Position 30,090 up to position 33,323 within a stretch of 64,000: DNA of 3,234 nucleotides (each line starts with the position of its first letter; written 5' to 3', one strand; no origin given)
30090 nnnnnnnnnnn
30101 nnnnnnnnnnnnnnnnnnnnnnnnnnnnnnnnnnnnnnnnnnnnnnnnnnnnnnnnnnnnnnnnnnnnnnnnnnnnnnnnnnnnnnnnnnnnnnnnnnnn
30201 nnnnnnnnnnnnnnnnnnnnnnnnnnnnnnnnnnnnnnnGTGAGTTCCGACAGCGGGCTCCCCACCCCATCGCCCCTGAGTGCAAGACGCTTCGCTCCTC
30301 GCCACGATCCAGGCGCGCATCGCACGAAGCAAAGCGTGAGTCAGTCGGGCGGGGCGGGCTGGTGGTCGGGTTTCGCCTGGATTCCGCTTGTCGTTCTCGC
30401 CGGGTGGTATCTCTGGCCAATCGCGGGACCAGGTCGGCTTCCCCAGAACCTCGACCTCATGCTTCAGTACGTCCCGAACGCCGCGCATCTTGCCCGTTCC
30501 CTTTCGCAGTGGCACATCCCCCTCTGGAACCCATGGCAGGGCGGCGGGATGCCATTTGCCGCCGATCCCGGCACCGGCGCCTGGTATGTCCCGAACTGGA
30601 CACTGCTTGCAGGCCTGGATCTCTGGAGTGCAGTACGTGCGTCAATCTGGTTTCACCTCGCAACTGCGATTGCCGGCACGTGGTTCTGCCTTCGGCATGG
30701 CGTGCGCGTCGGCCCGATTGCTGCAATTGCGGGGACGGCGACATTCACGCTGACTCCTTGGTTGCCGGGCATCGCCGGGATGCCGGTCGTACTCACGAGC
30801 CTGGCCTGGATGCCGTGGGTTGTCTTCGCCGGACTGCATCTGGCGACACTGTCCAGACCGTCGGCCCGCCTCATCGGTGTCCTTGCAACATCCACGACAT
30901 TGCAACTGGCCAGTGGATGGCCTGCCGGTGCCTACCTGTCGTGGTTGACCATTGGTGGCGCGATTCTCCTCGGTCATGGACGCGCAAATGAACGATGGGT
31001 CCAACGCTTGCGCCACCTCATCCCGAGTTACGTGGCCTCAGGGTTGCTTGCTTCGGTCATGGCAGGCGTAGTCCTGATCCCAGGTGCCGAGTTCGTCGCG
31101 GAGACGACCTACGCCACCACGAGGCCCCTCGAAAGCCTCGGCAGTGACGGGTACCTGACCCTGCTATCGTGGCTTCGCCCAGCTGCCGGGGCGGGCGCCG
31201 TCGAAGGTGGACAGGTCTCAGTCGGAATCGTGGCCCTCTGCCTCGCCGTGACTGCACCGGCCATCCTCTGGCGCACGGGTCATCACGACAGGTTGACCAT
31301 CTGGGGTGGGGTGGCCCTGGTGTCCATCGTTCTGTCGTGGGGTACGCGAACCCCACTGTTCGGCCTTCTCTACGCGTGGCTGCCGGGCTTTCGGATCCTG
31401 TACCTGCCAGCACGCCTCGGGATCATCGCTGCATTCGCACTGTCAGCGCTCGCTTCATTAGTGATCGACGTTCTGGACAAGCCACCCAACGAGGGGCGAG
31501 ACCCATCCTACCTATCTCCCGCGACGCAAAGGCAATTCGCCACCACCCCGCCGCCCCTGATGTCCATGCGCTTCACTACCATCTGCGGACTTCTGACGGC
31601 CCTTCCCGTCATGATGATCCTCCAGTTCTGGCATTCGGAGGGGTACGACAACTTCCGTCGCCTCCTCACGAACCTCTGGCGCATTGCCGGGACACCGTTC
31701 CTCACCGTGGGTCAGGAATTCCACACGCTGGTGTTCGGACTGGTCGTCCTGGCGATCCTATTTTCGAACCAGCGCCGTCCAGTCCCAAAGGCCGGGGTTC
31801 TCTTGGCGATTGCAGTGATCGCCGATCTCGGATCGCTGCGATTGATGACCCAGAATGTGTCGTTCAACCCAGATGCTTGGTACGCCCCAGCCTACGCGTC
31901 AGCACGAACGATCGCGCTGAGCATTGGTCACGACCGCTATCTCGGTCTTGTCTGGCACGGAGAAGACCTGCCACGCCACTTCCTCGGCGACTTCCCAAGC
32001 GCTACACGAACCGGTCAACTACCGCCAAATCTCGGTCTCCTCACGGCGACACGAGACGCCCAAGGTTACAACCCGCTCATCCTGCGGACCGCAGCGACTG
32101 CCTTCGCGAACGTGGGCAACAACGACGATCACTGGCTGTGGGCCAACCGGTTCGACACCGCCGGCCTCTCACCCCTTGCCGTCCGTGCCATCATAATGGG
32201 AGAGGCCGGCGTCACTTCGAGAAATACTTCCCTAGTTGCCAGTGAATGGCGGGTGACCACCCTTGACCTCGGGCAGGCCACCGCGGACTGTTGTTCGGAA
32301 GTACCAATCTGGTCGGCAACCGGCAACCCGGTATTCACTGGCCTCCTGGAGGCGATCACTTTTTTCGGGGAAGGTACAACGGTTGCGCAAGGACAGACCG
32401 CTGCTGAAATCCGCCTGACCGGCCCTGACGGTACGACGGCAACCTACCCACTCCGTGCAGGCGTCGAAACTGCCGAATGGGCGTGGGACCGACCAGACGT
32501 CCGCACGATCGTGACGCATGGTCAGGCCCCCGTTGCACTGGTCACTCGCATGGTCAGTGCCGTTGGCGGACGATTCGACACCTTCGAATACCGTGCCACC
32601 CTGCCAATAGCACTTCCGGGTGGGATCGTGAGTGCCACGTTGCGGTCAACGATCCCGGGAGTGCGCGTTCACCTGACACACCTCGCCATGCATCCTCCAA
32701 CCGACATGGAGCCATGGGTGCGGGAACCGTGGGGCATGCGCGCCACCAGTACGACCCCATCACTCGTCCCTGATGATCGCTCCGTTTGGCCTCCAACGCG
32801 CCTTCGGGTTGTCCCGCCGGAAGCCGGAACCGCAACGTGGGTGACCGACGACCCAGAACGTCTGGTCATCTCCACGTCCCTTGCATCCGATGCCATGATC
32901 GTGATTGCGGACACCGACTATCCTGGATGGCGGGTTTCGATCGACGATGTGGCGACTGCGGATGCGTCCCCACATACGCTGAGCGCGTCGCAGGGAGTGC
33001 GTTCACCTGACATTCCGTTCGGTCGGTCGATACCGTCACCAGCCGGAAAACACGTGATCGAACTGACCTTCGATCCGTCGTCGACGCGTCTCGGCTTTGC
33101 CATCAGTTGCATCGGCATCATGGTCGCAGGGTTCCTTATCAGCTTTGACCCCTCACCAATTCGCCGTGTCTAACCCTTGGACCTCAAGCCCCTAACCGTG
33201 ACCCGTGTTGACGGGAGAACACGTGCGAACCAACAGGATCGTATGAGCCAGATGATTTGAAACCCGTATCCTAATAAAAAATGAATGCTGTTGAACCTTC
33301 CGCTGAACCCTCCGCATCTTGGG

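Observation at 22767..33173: Four translationally coupled genes for giant polytopic membrane proteins; six GT-C/YfhO-type candidates in one 44-kb glycan locus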

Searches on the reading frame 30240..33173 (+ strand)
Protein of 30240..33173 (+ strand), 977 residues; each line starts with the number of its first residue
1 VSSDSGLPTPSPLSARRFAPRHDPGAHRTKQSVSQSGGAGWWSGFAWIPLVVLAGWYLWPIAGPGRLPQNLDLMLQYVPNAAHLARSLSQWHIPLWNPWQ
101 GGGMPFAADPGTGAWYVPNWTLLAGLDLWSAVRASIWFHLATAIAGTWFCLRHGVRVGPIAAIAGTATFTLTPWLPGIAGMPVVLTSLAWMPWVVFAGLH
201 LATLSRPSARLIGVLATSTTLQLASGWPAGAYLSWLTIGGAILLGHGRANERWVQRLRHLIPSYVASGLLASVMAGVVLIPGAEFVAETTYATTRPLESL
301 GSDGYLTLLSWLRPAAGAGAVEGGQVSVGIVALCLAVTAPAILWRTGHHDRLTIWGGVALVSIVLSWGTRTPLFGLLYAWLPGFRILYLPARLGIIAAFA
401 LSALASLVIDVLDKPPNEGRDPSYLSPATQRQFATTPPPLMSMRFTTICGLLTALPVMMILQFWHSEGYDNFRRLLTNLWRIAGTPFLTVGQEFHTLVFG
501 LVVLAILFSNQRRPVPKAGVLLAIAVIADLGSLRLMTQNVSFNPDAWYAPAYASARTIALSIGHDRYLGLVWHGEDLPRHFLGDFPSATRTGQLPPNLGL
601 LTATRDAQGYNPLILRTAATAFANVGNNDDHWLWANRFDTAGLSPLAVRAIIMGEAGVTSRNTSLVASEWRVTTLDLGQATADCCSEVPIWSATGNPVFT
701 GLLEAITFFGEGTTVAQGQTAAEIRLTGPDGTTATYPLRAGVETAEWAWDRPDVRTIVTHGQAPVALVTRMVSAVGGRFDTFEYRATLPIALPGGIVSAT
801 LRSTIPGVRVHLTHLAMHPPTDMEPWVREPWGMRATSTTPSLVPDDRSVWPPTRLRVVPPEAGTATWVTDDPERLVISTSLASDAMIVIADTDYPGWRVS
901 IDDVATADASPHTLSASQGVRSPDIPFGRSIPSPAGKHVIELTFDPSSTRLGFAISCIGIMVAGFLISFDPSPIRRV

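Call 5: search_protein_families(library=pfam, proteins=[window:30240-33173:+], max_evalue=0.01)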
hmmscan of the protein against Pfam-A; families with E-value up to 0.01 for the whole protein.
window:30240-33173:+ (977 aa): 0 families

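Call 6: search_protein_families(library=ncbifam, proteins=[window:30240-33173:+], max_evalue=0.1)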
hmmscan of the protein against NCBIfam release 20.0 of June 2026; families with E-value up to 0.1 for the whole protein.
window:30240-33173:+ (977 aa): 0 families

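Call 14: search_solved_structures(query=window:30240-33173:+, max_evalue=10)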
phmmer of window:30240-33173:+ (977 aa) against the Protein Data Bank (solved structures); distinct sequences matched with E-value up to 10: 0.

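Call 20: find_homologous_proteins(query=window:30240-33173:+, max_evalue=0.001)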
Query window:30240-33173:+ (977 aa): 58 proteins with E <= 0.001 among 8000 candidates.
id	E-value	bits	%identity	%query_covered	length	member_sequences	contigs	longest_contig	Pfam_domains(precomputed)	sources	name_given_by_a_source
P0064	0.0e+0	2218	100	100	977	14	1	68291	-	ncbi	-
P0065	0.0e+0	1757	82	100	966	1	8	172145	-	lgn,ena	-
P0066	0.0e+0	1732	83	96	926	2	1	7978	-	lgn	-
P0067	0.0e+0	1595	74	97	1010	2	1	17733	-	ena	-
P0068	0.0e+0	1585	75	96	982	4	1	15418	-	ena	-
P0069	0.0e+0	1584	75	96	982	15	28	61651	-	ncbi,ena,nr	ncbi:MAG: hypothetical protein DWI69_02965 [Chloroflexi bacterium]|nr:MAG: hypothetical protein DWI6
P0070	0.0e+0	1575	72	96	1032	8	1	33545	-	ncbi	-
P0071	0.0e+0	1575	72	97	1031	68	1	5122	-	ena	-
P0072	0.0e+0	1575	78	83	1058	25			-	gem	-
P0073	0.0e+0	1567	73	97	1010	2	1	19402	-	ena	-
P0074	0.0e+0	1566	74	96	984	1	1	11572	-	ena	-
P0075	0.0e+0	1566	73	97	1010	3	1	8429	-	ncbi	-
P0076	0.0e+0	1561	73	97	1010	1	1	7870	-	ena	-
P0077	1.7e-263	895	49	94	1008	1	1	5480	-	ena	-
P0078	2.5e-252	858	47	92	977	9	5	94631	-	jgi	jgi:hypothetical protein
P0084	4.2e-183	629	42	94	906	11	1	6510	PF09586.17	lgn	-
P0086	3.6e-181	623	43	91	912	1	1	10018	PF09586.17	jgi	jgi:hypothetical protein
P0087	2.7e-180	620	42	94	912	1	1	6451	PF09586.17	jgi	jgi:hypothetical protein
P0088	3.0e-178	613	41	93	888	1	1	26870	PF09586.17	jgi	jgi:hypothetical protein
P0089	5.3e-178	612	41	97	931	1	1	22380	PF09586.17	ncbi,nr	ncbi:MAG: hypothetical protein HY332_02050 [Chloroflexi bacterium]|nr:hypothetical protein [Chlorofl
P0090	1.3e-177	611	40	93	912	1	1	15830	PF09586.17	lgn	-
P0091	6.1e-177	609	41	93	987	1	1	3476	PF09586.17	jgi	jgi:hypothetical protein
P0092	1.6e-175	604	41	95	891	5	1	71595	PF09586.17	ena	-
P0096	9.3e-171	588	42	92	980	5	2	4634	PF09586.17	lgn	-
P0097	1.7e-168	581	40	93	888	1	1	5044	PF09586.17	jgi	-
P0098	3.5e-168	580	39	95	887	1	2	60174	PF09586.17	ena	-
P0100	1.2e-167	578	40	93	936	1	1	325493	PF09586.17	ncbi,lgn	-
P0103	1.0e-144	502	40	85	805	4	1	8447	PF09586.17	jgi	-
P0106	2.6e-125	438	39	71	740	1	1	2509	PF09586.17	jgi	jgi:hypothetical protein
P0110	4.4e-13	66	34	13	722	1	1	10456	PF09586.17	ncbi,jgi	ncbi:MAG TPA: YfhO family protein [Gaiellales bacterium]|jgi:hypothetical protein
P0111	1.0e-12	65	34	13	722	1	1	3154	PF09586.17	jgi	jgi:hypothetical protein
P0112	1.8e-11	61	34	9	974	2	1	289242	PF09586.17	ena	-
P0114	8.5e-11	59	25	36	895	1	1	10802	PF09586.17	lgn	-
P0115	9.6e-10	55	25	35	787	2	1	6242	PF09586.17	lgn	-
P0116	3.1e-9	54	33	16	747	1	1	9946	PF09586.17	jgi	jgi:hypothetical protein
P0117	3.5e-9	54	35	14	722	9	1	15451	PF09586.17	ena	-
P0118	2.7e-7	47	31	17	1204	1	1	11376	PF09586.17,PF00884.29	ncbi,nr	ncbi:MAG: sulfatase-like hydrolase/transferase [Myxococcota bacterium]|nr:sulfatase-like hydrolase/t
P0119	6.3e-7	46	33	16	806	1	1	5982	PF09586.17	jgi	jgi:hypothetical protein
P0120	1.0e-6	45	26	37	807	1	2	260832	PF09586.17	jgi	jgi:hypothetical protein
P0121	1.1e-5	42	27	35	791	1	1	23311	PF09586.17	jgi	jgi:hypothetical protein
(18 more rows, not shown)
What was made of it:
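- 30240..33173 (+): G4: 977-aa divergent YfhO-type GT-C. Asp72 lies in NLDLML at 30447-30464. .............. lies at 30516-30557. Orthologues carry PF09586 (call 20).
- On Pfam YfhO (PF09586), for G4: About 20 orthologues at 25-45% identity carry PF09586 (call 20).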

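Call 33: predict_structure(alignment_id=A2)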
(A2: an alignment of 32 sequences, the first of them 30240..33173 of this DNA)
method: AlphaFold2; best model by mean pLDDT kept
length: 977 residues; sequences in the alignment: 32
mean_pLDDT: 79.1   pTM: 0.85
mean pLDDT of the five models: 79.1, 78.2, 77.9, 77.2, 75.5
residues with pLDDT >= 90: 367; 70-90: 360; 50-70: 146; < 50: 104
segments of 3 or more residues with pLDDT < 50: 1-38, 98-103, 300-324, 483-485, 840-846, 908-920, 973-977
pLDDT, mean of each block of 10 residues (from residue 1): 35 38 43 46 79 91 92 89 88 58 52 84 95 95 95 93 95 79 91 96 88 95 86 93 76 83 95 88 74 54 39 34 62 93 89 94 82 83 75 89 96 75 60 60 78 80 66 63 58 88 92 85 95 82 94 91 84 60 77 86 82 70 73 74 82 72 62 88 93 88 92 93 96 96 94 90 88 62 92 92 94 90 82 74 50 78 88 87 89 75 72 35 64 93 84 93 89 46
secondary structure, 60 per line:
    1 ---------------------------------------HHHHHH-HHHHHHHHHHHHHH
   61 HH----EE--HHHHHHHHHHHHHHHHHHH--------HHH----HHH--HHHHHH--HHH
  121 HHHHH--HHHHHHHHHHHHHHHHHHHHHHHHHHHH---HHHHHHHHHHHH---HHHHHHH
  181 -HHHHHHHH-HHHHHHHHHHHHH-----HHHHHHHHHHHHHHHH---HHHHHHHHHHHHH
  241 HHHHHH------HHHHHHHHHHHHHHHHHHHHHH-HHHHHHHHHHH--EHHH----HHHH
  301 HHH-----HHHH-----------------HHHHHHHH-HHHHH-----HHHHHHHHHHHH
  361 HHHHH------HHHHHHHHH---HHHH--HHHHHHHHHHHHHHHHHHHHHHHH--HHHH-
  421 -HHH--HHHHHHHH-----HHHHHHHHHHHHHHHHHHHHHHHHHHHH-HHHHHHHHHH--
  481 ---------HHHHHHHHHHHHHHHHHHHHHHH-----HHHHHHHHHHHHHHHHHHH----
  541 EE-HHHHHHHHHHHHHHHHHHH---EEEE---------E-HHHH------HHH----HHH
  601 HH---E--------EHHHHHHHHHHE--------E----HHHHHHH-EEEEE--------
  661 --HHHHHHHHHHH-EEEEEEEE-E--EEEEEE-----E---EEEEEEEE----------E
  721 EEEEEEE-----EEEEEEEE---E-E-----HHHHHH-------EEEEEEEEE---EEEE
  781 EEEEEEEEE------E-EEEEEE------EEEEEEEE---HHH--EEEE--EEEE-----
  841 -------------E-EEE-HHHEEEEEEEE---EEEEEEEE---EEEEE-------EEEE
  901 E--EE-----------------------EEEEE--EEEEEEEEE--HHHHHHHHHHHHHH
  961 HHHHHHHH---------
elements in order (helices of 4 or more, strands of 3 or more residues): H40-45 H47-62 H71-89 H110-115 H118-125 H128-155 H159-170 H174-180 H182-189 H191-203 H209-224 H228-246 H253-274 H276-286 H297-303 H309-312 H330-337 H339-343 H349-365 H372-380 H384-387 H390-413 H416-419 H427-434 H440-467 H469-478 H490-512 H518-536 H544-562 E566-569 H581-584 H598-602 H616-625 H640-646 E648-652 H663-673 E675-682 E687-692 E702-709 E720-727 E733-740 H752-757 E765-773 E777-789 E798-803 E810-817 E826-829 E832-835 E856-858 E863-870 E874-881 E885-889 E897-901 E929-933 E936-944 H947-968
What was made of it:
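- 30240..33173 (+): AF2 model with pLDDT 79.1 and pTM 0.85 (call 33).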

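Call 36: fold_search(model_id=the predicted structure, library=pdb)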
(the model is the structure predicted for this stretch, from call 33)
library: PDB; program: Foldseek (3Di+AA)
matches with E <= 10: 604; with E <= 0.001: 5
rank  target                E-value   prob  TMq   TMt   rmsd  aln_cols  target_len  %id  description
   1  6w98_A                6.9e-07  1.00  0.34  0.27  25.7      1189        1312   12  Single-Particle Cryo-EM Structure of Arabinofuranosyltransferase AftD from Mycobacteria (released 2020-05-13)
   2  7bvh_A                1.9e-05  1.00  0.25  0.24  16.6       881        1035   13  Crystal structure of arabinosyltransferase EmbC2-AcpM2 complex from Mycobacterium smegmatis complexed with di-arabinos (released 2020-04-29)
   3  6wby                  2.0e-05  1.00  0.31  0.26  25.9      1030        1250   13  Single-Particle Cryo-EM Structure of Arabinofuranosyltransferase AftD from Mycobacteria, Mutant R1389S Class 2 (released 2020-05-13)
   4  5ezm                  7.1e-05  1.00  0.27  0.44  10.1       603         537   13  Crystal Structure of ArnT from Cupriavidus metallidurans in the apo state (released 2016-02-17)
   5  6wbx                  1.6e-04  0.99  0.25  0.20  27.5      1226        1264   13  Single-Particle Cryo-EM Structure of Arabinofuranosyltransferase AftD from Mycobacteria, Mutant R1389S Class 1 (released 2020-05-13)
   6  3wak                  1.5e-02  0.93  0.28  0.31  18.0      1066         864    8  Crystal structure of the Archaeoglobus fulgidus oligosaccharyltransferase (O29867_ARCFU) in the apo form (released 2013-10-30)
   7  8b6l_I                2.5e-02  0.96  0.27  0.36  18.2       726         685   10  Subtomogram average of the human Sec61-TRAP-OSTA-translocon (released 2022-12-07)
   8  3waj                  2.6e-02  0.38  0.17  0.20  20.8       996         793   10  Crystal structure of the Archaeoglobus fulgidus oligosaccharyltransferase (O29867_ARCFU) complex with Zn and sulfate (released 2013-10-30)
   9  9kxv_A                2.6e-02  0.12  0.07  0.10  27.1       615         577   11  Structure of human B0AT1-ACE2 complex with compound3 (released 2025-12-10)
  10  7e9s_A                4.2e-02  0.90  0.26  0.29  16.8       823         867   11  Archaeal oligosaccharyltransferase AglB from Archaeoglobus fulgidus in complex with an inhibitory peptide and a dolich (released 2021-09-08)
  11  5h5v_B                4.6e-02  0.18  0.06  0.13  23.2       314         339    9  Crystal structure of the flagellar cap protein FliD D1-D2-D3 domains from Escherichia coli (released 2017-02-22)
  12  5h5v_D                4.8e-02  0.13  0.05  0.11  23.4       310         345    9  Crystal structure of the flagellar cap protein FliD D1-D2-D3 domains from Escherichia coli (released 2017-02-22)
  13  5h5v_C                5.2e-02  0.16  0.06  0.12  23.0       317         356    9  Crystal structure of the flagellar cap protein FliD D1-D2-D3 domains from Escherichia coli (released 2017-02-22)
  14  6s7t_A                5.4e-02  0.97  0.23  0.31  17.0       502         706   13  Cryo-EM structure of human oligosaccharyltransferase complex OST-B (released 2019-12-18)
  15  1phs                  5.9e-02  0.38  0.06  0.15  22.3       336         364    9  THE THREE-DIMENSIONAL STRUCTURE OF THE SEED STORAGE PROTEIN PHASEOLIN AT 3 ANGSTROMS RESOLUTION (released 1990-10-15)
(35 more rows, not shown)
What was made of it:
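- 30240..33173 (+): Foldseek hits AftD 6.9e-7, EmbC 1.9e-5 and ArnT 7e-5 (call 36).
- On GT-C fold glycosyltransferase superfamily: G4 matches AftD 6.9e-7, EmbC 1.9e-5, ArnT 7e-5, and AglB/STT3 (call 36).
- The G4 model also matches AglB and STT3 oligosaccharyltransferases, though at lower rank (E 0.015-0.05; call 36).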
